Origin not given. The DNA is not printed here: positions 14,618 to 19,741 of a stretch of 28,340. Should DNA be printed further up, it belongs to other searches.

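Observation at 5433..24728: Dispersed ~73-75 bp two-hairpin REP-like element at 7 loci (9 copies of the first hairpin)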

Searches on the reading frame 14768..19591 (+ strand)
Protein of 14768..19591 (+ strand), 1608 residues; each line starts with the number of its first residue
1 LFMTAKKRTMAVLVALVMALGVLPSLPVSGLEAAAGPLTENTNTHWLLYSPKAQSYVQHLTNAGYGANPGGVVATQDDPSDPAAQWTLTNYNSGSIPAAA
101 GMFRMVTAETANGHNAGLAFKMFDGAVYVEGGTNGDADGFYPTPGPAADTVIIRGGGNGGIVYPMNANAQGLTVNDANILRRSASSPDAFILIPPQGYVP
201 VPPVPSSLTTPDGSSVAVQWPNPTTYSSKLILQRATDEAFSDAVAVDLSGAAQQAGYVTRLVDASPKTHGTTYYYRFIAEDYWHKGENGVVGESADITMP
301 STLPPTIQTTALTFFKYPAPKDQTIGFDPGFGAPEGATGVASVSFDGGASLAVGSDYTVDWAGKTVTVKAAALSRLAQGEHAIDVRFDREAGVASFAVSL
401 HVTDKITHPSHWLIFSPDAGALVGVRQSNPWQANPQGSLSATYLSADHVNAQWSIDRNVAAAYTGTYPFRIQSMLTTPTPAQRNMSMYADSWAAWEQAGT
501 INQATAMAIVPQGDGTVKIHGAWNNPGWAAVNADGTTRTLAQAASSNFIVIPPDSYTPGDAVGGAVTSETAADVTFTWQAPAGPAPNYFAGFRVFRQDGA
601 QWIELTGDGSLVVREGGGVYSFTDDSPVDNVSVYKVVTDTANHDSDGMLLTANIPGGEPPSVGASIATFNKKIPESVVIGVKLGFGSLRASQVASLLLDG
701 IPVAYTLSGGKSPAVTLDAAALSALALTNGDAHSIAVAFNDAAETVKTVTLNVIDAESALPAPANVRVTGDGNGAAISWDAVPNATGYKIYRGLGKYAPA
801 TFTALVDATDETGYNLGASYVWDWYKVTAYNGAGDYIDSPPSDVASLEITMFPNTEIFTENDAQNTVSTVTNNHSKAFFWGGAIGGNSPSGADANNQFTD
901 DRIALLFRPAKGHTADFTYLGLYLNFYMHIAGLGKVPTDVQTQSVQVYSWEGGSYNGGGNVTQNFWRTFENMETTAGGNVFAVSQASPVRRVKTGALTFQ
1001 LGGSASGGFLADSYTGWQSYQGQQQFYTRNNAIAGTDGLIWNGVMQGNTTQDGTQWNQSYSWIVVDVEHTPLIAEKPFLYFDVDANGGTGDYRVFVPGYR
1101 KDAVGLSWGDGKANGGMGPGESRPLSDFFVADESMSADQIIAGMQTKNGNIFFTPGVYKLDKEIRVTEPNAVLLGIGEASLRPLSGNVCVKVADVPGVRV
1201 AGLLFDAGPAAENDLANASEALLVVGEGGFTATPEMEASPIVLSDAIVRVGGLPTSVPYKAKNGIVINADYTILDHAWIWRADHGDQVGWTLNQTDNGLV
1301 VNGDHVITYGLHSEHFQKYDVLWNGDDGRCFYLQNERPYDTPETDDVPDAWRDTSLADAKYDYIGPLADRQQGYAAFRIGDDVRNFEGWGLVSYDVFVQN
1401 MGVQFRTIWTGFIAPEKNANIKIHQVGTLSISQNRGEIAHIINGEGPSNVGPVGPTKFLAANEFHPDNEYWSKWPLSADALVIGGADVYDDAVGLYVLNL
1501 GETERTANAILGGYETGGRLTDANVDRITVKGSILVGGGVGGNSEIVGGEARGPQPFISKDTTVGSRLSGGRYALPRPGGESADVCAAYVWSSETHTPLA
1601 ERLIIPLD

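Call 87: search_protein_families(library=pfam, proteins=[window:14768-19591:+], max_evalue=0.00001)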
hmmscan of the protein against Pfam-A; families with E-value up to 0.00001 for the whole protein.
window:14768-19591:+ (1608 aa): 1 family
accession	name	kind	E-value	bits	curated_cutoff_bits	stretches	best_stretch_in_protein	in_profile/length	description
PF03442.20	CBM_X2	-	8.6e-08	32.6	28.9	0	308-389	2-75/83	Carbohydrate binding domain X2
